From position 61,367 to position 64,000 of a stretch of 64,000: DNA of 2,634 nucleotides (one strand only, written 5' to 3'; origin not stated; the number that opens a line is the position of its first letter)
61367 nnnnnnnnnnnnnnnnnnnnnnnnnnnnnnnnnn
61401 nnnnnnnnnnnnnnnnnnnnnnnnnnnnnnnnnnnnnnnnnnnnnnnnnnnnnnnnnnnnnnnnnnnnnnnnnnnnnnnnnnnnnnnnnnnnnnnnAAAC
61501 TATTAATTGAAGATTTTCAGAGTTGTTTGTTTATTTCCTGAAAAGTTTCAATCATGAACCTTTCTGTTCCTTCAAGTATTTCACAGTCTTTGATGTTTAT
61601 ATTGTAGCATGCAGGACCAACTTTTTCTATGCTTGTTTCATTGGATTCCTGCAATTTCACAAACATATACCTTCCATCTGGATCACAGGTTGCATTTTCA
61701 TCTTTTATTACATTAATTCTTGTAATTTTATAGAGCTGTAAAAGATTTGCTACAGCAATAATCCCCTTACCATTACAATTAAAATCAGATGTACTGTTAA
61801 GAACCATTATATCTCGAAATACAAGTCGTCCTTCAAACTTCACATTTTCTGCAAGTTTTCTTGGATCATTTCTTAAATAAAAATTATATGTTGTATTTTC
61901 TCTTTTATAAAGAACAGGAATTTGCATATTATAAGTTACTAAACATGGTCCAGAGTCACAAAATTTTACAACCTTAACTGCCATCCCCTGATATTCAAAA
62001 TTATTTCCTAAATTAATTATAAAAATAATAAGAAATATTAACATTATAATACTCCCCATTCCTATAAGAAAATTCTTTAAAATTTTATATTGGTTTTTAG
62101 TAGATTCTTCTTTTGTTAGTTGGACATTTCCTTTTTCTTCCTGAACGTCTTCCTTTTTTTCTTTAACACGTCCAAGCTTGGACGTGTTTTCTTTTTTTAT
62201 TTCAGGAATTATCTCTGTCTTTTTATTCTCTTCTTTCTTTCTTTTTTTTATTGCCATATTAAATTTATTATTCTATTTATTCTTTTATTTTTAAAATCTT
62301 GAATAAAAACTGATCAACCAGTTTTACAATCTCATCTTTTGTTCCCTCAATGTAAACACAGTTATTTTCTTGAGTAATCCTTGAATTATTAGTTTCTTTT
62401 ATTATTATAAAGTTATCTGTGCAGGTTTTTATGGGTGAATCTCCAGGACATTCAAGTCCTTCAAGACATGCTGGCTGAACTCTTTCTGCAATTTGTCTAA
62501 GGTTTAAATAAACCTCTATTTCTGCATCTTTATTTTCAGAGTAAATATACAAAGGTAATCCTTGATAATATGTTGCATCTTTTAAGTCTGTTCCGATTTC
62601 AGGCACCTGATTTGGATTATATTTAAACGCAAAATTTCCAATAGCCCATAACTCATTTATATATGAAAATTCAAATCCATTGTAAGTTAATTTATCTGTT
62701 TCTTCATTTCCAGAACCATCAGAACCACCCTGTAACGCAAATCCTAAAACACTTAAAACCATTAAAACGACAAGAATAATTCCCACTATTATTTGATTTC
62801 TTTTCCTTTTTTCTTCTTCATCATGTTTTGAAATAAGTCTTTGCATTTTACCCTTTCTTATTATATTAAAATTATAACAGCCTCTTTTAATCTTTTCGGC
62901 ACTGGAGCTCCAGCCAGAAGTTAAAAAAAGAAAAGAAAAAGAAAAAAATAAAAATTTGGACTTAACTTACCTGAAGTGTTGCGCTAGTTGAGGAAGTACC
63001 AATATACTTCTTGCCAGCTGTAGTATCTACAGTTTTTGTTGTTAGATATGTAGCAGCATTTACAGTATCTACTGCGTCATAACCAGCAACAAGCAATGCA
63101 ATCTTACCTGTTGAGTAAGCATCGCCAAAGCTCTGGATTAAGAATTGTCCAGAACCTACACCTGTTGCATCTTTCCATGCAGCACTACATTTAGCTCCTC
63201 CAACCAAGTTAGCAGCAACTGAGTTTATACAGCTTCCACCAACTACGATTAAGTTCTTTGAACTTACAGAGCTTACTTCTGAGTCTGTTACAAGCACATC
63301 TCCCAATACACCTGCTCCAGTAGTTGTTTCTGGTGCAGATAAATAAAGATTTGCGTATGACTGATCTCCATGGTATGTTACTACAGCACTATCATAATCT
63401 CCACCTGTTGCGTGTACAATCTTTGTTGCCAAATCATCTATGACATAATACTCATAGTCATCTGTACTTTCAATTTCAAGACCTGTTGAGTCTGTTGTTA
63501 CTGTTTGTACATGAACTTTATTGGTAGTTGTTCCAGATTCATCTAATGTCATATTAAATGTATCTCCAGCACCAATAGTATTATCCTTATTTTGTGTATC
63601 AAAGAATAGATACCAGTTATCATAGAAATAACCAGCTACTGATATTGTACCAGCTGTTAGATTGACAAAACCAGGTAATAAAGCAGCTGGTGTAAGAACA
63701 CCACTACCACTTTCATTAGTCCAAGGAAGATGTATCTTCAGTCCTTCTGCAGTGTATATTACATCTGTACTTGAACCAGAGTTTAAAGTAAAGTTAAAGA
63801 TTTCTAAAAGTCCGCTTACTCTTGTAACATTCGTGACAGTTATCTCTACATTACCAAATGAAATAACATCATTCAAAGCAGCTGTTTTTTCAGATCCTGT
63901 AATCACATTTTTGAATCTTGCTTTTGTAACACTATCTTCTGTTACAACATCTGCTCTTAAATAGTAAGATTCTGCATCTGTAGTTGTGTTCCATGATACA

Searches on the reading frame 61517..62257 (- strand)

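Call 3: search_protein_families(library=ncbifam, proteins=[window:61517-62257:-], max_evalue=1)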
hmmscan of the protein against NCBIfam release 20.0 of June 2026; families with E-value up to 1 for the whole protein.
window:61517-62257:- (246 aa): 7 families
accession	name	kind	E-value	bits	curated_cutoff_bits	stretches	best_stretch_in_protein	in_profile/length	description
NF033483.0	PknB_PASTA_kin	equivalog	0.008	15.2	450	1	6-86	280-359/563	Stk1 family PASTA domain-containing Ser/Thr kinase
TIGR00898.1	2A0119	subfamily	0.0095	14.7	550.75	1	12-99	277-353/506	cation transport protein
TIGR03927.1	T7SS_EssA_Firm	equivalog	0.017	15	32.45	1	4-84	64-146/151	type VII secretion protein EssA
NF003498.0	PRK05170.1-1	equivalog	0.018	14.9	256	1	188-237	21-70/148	YcgN family cysteine cluster protein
TIGR01241.2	FtsH_fam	equivalog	0.037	12.8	600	1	7-102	56-147/598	ATP-dependent zinc metalloprotease FtsH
NF039170.1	SdrH_fam_CTERM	subfamily_domain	0.038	14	50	1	17-81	93-157/163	SdrH family protein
NF053700.1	bfi2_fam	equivalog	0.39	10.1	350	0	33-86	8-61/294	Bf21 family immunity protein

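Call 4: search_protein_families(library=pfam, proteins=[window:61517-62257:-], max_evalue=1)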
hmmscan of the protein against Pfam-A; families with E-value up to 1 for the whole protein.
window:61517-62257:- (246 aa): 3 families
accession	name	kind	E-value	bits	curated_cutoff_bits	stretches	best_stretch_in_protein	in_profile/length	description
PF22081.2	SwaI-like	-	0.0036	17.4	27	1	48-131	63-143/208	SwaI restriction endonuclease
PF20225.4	DUF6584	-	0.015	15.7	27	1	14-81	107-163/171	Family of unknown function (DUF6584)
PF06024.17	Orf78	-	0.024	15.3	29.4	1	31-81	32-81/101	Orf78 (ac78)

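Call 62: search_protein_families(library=phrogs, proteins=[window:61517-62257:-], max_evalue=0.01)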
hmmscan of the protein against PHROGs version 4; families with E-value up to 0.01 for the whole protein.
window:61517-62257:- (246 aa): 0 families

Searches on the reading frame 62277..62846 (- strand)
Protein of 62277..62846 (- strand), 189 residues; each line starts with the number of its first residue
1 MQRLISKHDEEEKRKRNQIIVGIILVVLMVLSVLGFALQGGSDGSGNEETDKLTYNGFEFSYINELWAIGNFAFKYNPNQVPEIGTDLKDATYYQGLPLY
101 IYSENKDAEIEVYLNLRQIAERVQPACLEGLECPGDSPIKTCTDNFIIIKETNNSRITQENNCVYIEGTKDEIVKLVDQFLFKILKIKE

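Call 3: search_protein_families(library=ncbifam, proteins=[window:62277-62846:-], max_evalue=1)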
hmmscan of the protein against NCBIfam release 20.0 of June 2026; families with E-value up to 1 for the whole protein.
window:62277-62846:- (189 aa): 3 families
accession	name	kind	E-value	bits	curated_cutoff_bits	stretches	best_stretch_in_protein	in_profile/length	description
TIGR04370.1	glyco_rpt_poly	subfamily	0.018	14.1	40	1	14-79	207-273/396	oligosaccharide repeat unit polymerase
NF004285.1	PRK05696.1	equivalog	0.099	12.4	179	1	7-49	9-52/171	flagellar basal body-associated protein FliL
TIGR04207.1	halo_sig_pep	domain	0.63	9.7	24.6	1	23-41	5-25/30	surface glycoprotein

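Call 4: search_protein_families(library=pfam, proteins=[window:62277-62846:-], max_evalue=1)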
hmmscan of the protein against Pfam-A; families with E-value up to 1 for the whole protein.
window:62277-62846:- (189 aa): 1 family
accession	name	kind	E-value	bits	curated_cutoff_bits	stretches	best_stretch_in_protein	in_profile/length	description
PF11174.13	DUF2970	-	0.059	13.6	27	1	11-36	26-51/56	Protein of unknown function (DUF2970)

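Call 62: search_protein_families(library=phrogs, proteins=[window:62277-62846:-], max_evalue=0.01)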
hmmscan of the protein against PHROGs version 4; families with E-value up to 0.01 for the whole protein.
window:62277-62846:- (189 aa): 0 families

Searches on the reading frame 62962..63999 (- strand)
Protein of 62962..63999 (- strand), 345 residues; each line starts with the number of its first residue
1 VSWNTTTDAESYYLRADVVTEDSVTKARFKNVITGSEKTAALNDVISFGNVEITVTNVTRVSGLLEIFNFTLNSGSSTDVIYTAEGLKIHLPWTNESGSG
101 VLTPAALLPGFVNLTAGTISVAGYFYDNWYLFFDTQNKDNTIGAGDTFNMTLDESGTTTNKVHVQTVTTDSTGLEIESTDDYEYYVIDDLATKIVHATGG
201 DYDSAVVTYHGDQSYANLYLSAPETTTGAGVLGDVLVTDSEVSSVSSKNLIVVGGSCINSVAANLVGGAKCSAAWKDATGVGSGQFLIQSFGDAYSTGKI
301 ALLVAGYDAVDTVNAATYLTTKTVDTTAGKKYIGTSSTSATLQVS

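Call 3: search_protein_families(library=ncbifam, proteins=[window:62962-63999:-], max_evalue=1)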
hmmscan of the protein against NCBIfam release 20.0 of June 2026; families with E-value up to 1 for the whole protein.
window:62962-63999:- (345 aa): 1 family
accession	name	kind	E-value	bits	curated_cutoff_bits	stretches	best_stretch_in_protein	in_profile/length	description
TIGR02133.1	RPI_actino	equivalog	0.17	11.7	168.2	1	206-279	34-92/148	ribose-5-phosphate isomerase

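Call 4: search_protein_families(library=pfam, proteins=[window:62962-63999:-], max_evalue=1)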
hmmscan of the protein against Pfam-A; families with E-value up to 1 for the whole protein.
window:62962-63999:- (345 aa): 1 family
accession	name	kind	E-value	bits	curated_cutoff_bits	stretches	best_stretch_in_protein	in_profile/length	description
PF05124.17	S_layer_C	-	7.6e-06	26.1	23.9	1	229-320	90-174/177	S-layer like family, outer domain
